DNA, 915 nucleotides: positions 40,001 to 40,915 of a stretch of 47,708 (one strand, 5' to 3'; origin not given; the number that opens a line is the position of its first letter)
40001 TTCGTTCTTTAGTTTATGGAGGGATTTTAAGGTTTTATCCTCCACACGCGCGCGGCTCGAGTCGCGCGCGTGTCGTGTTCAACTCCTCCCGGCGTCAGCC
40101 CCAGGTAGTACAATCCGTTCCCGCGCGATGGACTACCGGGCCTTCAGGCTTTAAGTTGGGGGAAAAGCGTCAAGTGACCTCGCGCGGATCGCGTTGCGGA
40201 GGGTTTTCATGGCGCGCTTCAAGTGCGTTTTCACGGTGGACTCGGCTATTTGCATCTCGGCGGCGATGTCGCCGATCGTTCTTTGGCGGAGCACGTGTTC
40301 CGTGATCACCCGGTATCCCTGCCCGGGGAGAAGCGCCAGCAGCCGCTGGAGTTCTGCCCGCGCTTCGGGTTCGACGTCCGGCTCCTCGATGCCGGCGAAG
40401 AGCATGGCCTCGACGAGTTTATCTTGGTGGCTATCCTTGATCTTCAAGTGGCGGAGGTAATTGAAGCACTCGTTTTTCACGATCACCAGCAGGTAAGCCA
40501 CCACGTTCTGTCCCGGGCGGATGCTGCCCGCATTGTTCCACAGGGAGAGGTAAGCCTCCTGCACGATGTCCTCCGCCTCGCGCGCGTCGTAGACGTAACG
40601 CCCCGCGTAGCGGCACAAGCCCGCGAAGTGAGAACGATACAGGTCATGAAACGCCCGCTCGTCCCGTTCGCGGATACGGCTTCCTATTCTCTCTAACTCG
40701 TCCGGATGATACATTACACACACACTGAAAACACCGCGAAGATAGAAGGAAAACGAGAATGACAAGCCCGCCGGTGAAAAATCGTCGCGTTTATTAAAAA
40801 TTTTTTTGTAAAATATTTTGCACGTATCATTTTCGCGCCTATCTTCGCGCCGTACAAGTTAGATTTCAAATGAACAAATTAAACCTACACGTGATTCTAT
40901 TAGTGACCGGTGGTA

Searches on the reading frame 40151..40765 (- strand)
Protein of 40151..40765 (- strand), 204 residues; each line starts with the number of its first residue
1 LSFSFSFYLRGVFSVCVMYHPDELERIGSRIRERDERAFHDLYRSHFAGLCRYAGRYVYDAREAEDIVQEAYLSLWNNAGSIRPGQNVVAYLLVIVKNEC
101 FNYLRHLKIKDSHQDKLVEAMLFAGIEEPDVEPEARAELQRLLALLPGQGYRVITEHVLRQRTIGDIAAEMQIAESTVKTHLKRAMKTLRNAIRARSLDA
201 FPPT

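Call 6: search_protein_families(library=ncbifam, proteins=[window:40151-40765:-])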
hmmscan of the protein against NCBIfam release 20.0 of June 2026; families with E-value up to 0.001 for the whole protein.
window:40151-40765:- (204 aa): 86 families (the best 25 are shown)
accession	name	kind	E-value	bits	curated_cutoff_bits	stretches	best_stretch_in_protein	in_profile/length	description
TIGR02985.1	Sig70_bacteroi1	subfamily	7.4e-36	123.8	126.4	1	38-193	2-162/162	RNA polymerase sigma-70 factor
NF058625.1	sigma_PG0214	equivalog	4.4e-22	78.6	130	1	39-194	6-162/170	GFO_1088 family ECF-type sigma factor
TIGR02937.1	sigma70-ECF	superfamily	5.1e-22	78.3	42.9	1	38-192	2-164/165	sigma-70 family RNA polymerase sigma factor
TIGR02983.1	SigE-fam_strep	subfamily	1.2e-19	70.8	141.55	1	35-194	4-159/162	SigE family RNA polymerase sigma factor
NF008888.0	PRK11922.1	equivalog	1.3e-18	67.5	204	1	26-195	19-198/231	RNA polymerase sigma factor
NF004113.0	PRK05602.1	equivalog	1.7e-18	67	208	1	27-196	35-204/211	RNA polymerase sigma factor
NF007227.0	PRK09645.1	subfamily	3.6e-18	66.1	202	1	32-198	8-175/177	sigma-70 family RNA polymerase sigma factor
NF007225.0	PRK09643.1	equivalog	4.4e-18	65.7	190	1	34-194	24-183/204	RNA polymerase sigma factor SigM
NF009168.0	PRK12515.1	subfamily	6.2e-18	65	236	1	29-200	14-186/189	RNA polymerase sigma factor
NF009166.1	PRK12513.1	equivalog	1.2e-17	64.2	206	1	29-196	14-189/193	RNA polymerase sigma factor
TIGR02989.1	Sig-70_gvs1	subfamily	3.8e-17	62.7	124.55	1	38-191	2-156/158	RNA polymerase sigma-70 factor, Rhodopirellula/Verrucomicrobium family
NF009172.0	PRK12519.1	subfamily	1.4e-14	54.1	222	1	28-195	20-191/194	RNA polymerase sigma factor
TIGR02954.1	Sig70_famx3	hypoth_equivalog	2.4e-14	53.4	188.5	1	30-193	9-167/170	RNA polymerase sigma-70 factor, TIGR02954 family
NF009188.0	PRK12536.1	subfamily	1.3e-13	51.3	250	1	53-195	46-188/190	RNA polymerase sigma factor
NF007222.0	PRK09640.1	equivalog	2.5e-13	50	194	1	35-193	24-182/188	RNA polymerase sigma factor SigX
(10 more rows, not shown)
